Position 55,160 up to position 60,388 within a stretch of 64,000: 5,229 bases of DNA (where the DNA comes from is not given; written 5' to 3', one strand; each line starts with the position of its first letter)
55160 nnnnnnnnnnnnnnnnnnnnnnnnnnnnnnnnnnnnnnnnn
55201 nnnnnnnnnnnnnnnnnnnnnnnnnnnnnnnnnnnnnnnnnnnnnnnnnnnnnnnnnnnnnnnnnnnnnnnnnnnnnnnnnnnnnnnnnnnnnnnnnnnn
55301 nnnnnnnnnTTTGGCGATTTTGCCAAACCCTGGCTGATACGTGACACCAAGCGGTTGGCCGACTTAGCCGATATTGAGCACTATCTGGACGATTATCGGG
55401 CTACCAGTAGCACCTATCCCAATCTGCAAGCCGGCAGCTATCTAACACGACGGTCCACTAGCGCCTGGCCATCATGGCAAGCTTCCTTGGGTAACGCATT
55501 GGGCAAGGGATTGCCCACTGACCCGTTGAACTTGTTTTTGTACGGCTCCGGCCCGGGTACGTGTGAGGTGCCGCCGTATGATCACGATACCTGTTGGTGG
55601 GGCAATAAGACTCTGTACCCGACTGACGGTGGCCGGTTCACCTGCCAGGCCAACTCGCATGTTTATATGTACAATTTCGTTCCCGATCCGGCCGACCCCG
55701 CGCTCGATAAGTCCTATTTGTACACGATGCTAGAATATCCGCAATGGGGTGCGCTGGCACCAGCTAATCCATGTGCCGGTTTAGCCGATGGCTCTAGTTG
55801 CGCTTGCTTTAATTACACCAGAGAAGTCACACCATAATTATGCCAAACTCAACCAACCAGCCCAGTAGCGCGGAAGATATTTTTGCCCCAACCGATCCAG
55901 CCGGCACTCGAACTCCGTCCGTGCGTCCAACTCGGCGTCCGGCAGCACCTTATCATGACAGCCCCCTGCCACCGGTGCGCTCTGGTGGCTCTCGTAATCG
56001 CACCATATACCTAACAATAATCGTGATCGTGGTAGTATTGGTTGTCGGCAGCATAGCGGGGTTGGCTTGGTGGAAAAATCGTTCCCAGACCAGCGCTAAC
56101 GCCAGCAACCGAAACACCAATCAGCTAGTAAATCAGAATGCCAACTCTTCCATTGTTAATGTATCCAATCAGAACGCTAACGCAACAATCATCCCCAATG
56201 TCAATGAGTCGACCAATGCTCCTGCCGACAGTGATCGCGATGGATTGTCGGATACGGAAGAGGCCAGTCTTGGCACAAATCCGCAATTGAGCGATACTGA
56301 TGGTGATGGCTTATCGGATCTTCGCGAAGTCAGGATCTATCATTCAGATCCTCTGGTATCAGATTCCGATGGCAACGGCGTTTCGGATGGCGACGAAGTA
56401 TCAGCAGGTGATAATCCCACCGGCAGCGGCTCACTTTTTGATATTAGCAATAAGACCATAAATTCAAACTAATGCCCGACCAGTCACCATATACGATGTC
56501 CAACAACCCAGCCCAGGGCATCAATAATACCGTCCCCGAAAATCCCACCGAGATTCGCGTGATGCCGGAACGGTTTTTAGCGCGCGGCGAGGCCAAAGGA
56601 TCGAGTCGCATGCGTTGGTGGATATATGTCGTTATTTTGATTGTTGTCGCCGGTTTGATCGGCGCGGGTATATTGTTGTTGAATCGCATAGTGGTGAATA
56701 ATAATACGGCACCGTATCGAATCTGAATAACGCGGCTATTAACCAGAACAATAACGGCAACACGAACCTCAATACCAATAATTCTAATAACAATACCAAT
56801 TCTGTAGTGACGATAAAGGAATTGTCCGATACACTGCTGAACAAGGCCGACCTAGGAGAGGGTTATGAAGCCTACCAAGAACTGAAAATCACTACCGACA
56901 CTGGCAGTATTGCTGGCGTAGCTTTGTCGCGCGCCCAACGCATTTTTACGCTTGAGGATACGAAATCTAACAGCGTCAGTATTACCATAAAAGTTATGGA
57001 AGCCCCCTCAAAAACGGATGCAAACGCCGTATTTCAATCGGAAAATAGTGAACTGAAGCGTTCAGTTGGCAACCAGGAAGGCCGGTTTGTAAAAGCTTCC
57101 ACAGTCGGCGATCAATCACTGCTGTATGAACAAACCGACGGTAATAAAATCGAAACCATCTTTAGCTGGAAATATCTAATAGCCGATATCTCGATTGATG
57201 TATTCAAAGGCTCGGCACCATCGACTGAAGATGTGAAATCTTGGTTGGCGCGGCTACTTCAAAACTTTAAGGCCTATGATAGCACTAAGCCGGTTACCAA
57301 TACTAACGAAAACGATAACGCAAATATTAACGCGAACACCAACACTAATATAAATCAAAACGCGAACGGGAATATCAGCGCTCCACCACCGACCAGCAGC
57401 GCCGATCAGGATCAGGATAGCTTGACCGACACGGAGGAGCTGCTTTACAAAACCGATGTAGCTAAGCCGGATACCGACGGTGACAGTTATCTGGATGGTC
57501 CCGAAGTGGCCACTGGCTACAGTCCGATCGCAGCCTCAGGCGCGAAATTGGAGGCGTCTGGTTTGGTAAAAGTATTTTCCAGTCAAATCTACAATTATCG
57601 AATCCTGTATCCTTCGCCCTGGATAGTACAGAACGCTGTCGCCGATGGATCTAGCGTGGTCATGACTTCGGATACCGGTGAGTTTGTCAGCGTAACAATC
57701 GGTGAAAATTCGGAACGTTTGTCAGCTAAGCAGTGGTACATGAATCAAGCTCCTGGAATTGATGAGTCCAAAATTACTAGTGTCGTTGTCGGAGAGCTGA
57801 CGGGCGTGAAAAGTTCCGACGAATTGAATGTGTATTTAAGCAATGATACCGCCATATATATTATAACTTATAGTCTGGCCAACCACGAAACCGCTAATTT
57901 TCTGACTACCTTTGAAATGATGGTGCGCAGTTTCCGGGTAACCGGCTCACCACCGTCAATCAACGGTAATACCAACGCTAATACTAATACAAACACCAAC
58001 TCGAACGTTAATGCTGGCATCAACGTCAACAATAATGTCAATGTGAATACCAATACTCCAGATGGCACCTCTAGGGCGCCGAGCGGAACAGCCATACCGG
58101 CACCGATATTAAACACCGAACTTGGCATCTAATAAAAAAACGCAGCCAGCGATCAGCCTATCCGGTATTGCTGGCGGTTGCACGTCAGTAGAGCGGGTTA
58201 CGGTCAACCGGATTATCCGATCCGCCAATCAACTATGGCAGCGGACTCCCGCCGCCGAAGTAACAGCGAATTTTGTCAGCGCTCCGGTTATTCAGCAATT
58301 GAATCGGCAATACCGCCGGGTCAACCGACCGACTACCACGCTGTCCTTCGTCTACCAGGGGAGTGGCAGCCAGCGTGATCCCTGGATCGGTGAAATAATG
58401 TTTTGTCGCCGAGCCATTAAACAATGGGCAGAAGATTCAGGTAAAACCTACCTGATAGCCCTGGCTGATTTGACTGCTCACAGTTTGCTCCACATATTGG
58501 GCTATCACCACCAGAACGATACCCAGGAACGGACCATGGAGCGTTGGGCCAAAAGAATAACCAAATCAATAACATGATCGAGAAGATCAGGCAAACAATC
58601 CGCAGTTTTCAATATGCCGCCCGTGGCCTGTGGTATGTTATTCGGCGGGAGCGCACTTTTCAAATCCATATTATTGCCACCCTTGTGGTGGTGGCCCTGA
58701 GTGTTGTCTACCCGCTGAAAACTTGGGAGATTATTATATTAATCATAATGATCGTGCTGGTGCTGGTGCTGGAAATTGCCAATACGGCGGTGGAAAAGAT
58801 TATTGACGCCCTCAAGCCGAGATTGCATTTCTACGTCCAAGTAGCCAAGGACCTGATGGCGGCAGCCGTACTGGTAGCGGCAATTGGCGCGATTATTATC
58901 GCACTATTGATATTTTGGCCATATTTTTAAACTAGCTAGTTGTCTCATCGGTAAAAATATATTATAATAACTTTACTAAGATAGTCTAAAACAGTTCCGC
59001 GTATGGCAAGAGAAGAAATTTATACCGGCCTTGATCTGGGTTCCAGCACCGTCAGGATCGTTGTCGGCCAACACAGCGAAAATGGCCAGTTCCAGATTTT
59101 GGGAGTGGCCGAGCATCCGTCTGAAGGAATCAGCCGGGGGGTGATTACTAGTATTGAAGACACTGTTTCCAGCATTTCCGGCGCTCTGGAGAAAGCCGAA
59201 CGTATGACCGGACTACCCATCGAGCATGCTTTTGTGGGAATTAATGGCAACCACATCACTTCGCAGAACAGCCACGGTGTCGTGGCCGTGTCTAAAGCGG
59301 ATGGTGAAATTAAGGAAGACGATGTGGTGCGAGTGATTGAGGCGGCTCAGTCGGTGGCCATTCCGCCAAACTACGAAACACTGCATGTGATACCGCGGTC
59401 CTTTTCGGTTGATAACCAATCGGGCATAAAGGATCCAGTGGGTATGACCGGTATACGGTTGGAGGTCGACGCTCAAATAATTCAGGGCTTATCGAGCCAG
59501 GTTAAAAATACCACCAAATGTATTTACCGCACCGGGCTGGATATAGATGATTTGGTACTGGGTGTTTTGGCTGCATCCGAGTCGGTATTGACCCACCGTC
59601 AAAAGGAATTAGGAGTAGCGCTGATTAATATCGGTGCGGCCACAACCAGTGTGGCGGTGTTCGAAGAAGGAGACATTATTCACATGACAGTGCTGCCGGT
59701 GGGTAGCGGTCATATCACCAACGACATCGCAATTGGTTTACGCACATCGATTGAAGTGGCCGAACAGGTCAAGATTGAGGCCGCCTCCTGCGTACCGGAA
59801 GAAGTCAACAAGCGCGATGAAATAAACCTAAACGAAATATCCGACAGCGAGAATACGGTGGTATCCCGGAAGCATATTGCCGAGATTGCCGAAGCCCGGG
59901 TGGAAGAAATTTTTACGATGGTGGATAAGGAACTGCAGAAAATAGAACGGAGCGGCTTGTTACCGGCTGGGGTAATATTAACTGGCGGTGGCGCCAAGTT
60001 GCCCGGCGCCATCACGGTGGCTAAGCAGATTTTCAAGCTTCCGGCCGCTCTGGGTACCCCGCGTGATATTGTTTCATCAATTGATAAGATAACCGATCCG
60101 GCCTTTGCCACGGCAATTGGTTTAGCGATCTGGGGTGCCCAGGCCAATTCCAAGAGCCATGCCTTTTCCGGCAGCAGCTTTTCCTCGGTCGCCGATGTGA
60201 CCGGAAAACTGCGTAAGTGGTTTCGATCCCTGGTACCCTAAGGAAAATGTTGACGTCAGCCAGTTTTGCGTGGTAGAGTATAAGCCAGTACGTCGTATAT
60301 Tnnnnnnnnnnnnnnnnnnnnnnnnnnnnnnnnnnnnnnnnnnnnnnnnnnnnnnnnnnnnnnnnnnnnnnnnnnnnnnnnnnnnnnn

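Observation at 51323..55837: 1504-aa surface protein with VirB2/TrbC-pilin-like N-terminus and three perfect 180-bp tandem repeats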

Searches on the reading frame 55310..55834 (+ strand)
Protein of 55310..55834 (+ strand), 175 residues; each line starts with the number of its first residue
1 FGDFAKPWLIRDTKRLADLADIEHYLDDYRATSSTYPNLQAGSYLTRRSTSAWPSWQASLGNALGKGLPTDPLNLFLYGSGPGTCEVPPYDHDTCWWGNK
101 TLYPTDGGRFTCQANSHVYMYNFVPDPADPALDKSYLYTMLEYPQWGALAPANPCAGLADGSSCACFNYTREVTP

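Call 62: search_protein_families(library=pfam, proteins=[window:55310-55834:+], max_evalue=0.1)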
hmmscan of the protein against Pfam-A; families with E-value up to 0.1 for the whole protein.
window:55310-55834:+ (175 aa): 2 families
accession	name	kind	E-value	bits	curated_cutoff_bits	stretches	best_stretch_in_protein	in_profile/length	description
PF08334.16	T2SSG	-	0.0099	16.4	21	1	17-77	16-75/108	Type II secretion system (T2SS), protein G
PF24466.1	DUF7578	-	0.024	14.7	27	1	107-145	16-54/65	Domain of unknown function (DUF7578)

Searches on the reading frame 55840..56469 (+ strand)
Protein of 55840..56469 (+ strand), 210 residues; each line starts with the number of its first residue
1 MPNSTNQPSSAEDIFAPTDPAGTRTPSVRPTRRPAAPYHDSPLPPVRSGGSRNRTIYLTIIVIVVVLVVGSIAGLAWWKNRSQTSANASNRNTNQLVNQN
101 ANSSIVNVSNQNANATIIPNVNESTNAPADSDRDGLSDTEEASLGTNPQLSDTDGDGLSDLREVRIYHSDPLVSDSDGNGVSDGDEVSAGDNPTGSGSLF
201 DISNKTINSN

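Call 8: search_protein_families(library=pfam, proteins=[window:55840-56469:+], max_evalue=0.01)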
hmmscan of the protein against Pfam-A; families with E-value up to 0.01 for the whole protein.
window:55840-56469:+ (210 aa): 1 family
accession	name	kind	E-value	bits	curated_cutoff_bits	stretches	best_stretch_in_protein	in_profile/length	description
PF18884.5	TSP3_bac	-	6.5e-16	58.3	25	2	152-172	1-20/22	Bacterial TSP3 repeat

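Call 82: search_protein_families(library=ncbifam, proteins=[window:55840-56469:+], max_evalue=0.01)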
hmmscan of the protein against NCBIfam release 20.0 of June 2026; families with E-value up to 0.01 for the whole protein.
window:55840-56469:+ (210 aa): 6 families
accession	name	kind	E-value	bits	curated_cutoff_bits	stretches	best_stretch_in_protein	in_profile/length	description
NF033765.2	gliding_CglD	equivalog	2.9e-09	35.3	400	1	111-188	160-242/1124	adventurous gliding motility lipoprotein CglD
NF047639.1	throspo3_MtsD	equivalog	1.9e-07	29.6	800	1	127-195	457-529/651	cell-cell cohesion protein MtsD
NF042931.1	SAG1386_EF1546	equivalog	1.9e-05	24.8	80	1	51-122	24-86/158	SAG1386/EF1546 family surface-associated protein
NF008109.0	PRK10856.1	equivalog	0.00069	19.4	208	1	53-132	108-190/334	cytoskeleton protein RodZ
NF005435.1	PRK07021.1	equivalog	0.0015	18.4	131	1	54-95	6-47/157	flagellar basal body-associated protein FliL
NF033761.1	gliding_GltJ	equivalog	0.0021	17.2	450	1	18-128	334-443/671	adventurous gliding motility protein GltJ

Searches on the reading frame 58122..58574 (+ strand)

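Call 8: search_protein_families(library=pfam, proteins=[window:58122-58574:+], max_evalue=0.01)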
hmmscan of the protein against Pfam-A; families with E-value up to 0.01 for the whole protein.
window:58122-58574:+ (151 aa): 1 family
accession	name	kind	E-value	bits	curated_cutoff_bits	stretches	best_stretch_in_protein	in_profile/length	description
PF02130.23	YbeY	-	3e-24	85.8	25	1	27-149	10-128/129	Endoribonuclease YbeY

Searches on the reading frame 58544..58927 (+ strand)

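Call 8: search_protein_families(library=pfam, proteins=[window:58544-58927:+], max_evalue=0.01)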
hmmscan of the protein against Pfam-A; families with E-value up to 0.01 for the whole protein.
window:58544-58927:+ (128 aa): 1 family
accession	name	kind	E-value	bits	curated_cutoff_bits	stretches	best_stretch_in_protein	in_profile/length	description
PF01219.24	DAGK_prokar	-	6.2e-29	100.3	22.3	1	23-124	1-102/102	Prokaryotic diacylglycerol kinase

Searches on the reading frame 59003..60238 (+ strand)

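Call 8: search_protein_families(library=pfam, proteins=[window:59003-60238:+], max_evalue=0.01)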
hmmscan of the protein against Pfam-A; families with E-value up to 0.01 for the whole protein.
window:59003-60238:+ (412 aa): 5 families
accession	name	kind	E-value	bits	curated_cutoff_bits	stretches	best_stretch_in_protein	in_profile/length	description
PF14450.12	FtsA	-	4.1e-38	131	31.8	2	206-373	1-127/127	Cell division protein FtsA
PF02491.25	SHS2_FTSA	-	5.3e-31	107.3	25.4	1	82-160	1-78/79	SHS2 domain inserted in FTSA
PF06723.19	MreB_Mbl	-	1.6e-10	40.8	27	1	204-350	146-303/327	MreB/Mbl protein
PF11104.14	PilM_2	-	4.5e-09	36.1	27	1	191-260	168-237/340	Type IV pilus assembly protein PilM;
PF21522.3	MreB-like_C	-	0.0073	17.3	27.8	1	207-333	1-116/123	Archaeal actin homologue MreB-like, C-terminal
